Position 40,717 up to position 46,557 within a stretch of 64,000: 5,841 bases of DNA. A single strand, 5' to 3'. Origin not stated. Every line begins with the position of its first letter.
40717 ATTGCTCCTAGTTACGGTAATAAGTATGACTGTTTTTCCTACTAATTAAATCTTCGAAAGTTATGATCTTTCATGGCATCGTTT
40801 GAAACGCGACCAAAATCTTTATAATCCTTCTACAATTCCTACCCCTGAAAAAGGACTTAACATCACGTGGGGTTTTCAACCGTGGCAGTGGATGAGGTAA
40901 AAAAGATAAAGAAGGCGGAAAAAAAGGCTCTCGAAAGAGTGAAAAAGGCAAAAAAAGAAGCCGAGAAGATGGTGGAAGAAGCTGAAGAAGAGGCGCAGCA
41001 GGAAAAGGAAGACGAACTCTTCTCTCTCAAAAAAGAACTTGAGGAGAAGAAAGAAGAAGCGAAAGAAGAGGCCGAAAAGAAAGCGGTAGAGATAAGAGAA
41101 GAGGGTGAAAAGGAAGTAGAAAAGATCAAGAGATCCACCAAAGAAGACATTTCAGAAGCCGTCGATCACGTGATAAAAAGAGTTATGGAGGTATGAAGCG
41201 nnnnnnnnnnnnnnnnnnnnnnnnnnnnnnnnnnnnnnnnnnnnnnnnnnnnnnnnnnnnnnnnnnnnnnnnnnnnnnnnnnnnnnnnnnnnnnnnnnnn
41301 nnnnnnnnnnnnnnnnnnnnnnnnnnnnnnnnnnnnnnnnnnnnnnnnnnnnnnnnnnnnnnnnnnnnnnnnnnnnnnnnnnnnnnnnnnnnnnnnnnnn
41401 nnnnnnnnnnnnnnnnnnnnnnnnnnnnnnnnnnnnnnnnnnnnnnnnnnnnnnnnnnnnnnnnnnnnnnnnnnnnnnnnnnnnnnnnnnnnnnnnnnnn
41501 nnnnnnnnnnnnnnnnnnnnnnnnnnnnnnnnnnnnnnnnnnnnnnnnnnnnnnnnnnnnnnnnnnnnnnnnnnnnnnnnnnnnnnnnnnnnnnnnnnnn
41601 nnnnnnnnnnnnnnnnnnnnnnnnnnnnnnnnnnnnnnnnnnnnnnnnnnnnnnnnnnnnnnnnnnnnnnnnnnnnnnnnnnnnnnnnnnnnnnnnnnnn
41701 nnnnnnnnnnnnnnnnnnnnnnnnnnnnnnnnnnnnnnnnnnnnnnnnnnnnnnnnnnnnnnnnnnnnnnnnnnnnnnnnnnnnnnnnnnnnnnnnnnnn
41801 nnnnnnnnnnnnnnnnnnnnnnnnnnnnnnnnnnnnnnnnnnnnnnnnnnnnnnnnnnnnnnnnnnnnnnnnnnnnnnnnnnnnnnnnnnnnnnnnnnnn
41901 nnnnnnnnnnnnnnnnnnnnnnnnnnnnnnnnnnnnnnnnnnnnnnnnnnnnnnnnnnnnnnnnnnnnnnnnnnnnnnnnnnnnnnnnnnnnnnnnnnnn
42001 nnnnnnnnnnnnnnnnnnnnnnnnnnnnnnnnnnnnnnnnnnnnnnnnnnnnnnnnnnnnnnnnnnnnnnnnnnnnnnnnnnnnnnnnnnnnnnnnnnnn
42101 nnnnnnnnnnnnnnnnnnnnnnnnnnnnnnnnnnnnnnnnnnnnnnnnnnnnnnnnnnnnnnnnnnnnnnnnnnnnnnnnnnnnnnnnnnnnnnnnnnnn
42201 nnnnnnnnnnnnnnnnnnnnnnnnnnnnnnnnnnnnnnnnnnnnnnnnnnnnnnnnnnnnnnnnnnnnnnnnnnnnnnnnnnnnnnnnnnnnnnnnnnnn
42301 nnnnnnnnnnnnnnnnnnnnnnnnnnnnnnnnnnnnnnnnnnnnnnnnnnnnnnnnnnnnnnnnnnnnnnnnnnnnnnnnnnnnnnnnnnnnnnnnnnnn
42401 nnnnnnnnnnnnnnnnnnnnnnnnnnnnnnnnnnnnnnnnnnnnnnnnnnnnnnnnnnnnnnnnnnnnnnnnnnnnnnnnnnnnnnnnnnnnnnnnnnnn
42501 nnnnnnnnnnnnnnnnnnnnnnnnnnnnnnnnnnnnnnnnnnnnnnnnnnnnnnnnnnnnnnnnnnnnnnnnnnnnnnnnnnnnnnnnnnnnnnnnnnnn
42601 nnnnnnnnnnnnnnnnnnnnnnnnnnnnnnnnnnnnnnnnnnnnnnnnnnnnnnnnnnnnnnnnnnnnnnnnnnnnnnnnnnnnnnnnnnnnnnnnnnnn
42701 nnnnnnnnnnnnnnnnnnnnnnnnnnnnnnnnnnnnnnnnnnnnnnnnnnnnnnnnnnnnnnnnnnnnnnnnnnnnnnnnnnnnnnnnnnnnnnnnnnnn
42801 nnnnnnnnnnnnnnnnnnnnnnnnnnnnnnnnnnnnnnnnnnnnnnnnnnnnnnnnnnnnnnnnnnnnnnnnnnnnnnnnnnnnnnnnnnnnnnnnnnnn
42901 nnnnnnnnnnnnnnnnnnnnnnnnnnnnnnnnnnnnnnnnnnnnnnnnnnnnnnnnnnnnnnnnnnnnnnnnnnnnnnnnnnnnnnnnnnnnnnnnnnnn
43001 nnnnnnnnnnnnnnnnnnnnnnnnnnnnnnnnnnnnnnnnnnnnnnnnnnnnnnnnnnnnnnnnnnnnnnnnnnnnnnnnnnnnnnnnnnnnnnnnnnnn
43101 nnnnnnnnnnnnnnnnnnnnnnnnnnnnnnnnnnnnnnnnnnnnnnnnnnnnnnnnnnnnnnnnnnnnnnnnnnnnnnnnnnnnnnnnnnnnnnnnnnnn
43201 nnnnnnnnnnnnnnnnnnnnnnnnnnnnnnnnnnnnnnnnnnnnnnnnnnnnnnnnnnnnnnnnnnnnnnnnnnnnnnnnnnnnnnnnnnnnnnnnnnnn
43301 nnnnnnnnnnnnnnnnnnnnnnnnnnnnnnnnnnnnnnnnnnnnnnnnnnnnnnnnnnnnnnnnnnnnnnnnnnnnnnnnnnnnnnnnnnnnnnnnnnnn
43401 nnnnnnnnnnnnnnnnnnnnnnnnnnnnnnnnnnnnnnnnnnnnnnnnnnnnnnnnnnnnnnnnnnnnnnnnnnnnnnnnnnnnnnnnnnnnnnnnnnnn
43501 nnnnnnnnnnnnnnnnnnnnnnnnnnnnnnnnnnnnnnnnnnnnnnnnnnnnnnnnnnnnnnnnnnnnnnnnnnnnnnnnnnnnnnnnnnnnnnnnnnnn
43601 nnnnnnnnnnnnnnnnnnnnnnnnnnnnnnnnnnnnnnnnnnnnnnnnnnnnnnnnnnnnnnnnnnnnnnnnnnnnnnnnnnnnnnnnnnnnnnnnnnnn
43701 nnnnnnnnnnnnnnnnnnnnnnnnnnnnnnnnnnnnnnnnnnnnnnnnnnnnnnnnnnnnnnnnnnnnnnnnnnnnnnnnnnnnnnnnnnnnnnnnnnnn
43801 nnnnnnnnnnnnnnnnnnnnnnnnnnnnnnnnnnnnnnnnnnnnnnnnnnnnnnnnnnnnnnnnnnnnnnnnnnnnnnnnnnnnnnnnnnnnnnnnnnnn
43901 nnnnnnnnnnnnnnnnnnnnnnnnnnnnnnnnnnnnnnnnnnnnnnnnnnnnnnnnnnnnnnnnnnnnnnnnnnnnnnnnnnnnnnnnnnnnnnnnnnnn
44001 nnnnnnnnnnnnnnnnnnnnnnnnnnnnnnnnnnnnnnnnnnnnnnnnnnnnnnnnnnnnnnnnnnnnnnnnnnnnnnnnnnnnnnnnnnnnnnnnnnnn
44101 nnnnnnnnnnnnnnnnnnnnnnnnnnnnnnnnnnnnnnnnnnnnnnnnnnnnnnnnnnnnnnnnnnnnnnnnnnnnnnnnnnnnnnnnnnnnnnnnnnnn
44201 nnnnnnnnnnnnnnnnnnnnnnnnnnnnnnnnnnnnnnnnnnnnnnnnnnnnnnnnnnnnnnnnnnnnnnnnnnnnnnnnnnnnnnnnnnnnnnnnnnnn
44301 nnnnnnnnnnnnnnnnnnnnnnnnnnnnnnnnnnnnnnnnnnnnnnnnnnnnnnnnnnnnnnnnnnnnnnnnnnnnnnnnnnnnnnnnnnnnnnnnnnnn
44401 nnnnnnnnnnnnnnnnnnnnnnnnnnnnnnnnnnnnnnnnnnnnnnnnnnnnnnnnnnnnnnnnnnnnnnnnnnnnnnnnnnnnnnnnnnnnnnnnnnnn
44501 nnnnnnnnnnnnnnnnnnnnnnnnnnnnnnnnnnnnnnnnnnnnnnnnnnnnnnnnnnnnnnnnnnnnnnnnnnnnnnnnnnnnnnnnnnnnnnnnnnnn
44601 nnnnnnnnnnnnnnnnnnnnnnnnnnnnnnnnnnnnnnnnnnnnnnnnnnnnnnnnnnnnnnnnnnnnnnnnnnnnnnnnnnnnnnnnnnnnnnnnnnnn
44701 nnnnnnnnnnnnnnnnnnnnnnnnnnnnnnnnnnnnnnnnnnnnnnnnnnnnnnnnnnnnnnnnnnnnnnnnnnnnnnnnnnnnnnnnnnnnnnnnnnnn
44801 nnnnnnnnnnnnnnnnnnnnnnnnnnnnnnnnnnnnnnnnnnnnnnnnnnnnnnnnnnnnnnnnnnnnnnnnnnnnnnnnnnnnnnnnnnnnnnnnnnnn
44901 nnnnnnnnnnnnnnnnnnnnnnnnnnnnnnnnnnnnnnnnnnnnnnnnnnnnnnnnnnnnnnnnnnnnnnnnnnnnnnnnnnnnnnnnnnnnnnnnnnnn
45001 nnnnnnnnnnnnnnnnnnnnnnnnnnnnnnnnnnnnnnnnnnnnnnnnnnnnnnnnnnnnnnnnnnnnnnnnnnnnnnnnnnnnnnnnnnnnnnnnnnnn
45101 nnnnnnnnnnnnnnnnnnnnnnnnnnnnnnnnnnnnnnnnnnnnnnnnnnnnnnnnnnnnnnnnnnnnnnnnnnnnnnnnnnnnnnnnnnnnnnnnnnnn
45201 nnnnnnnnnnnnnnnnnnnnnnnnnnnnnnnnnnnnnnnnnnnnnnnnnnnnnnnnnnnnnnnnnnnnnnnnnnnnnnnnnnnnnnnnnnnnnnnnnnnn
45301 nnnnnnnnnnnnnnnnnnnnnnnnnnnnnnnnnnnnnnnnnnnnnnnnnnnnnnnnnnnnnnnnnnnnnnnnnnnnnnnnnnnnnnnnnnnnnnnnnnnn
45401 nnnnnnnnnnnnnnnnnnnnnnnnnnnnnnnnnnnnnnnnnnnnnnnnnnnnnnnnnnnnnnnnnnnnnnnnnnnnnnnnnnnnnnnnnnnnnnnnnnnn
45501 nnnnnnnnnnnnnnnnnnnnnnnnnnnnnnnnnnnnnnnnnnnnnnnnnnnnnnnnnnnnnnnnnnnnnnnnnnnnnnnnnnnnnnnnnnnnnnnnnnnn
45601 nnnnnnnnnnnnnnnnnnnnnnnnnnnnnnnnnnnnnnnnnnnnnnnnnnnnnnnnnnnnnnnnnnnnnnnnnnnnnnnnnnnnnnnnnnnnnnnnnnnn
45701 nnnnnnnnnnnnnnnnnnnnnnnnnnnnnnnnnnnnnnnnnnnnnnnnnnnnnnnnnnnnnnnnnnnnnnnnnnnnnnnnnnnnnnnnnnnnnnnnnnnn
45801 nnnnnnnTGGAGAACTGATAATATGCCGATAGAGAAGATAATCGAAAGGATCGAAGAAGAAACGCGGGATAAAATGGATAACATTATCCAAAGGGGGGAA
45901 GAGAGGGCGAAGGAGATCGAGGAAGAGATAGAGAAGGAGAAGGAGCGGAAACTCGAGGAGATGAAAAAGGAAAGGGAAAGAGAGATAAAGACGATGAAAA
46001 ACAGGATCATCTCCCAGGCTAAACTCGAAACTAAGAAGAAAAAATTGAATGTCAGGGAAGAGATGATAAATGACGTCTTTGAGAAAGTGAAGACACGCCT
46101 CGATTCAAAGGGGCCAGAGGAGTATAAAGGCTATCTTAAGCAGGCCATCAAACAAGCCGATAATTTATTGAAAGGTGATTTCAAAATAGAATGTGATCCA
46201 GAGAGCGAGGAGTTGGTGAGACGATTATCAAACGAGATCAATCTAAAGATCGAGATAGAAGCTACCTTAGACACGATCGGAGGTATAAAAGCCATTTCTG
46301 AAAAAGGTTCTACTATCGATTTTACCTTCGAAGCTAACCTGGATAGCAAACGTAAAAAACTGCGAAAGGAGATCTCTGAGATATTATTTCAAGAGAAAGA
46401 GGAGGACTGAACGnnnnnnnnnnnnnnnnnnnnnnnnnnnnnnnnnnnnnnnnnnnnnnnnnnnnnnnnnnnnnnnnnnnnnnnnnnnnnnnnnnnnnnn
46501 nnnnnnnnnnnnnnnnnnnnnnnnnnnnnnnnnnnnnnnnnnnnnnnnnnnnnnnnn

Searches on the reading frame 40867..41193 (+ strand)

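Call 22: search_protein_families(library=pfam, proteins=[window:40867-41193:+], max_evalue=0.001)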
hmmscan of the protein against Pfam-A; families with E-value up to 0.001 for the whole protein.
window:40867-41193:+ (109 aa): 2 families
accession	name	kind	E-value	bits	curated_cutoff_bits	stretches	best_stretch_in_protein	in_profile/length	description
PF03179.20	V-ATPase_G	-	1.6e-05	25.8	28.6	1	11-109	6-104/105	Vacuolar (H+)-ATPase G subunit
PF16999.10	V-ATPase_G_2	-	0.00042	21.3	28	0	12-107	8-103/104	Vacuolar (H+)-ATPase G subunit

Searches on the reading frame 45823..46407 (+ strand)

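Call 5: search_protein_families(library=ncbifam, proteins=[window:45823-46407:+], max_evalue=0.001)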
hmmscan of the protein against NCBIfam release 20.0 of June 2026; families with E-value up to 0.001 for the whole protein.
window:45823-46407:+ (195 aa): 3 families
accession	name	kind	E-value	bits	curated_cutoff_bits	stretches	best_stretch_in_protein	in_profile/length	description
NF002629.0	PRK02292.1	equivalog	7.3e-26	91.2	184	1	1-190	1-191/192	V-type ATP synthase subunit E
NF003049.0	PRK03963.1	equivalog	2.6e-24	86.2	225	1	3-189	4-197/198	V-type ATP synthase subunit E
NF002264.0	PRK01194.1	equivalog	2.1e-05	24.5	250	1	1-184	1-175/185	V-type ATP synthase subunit E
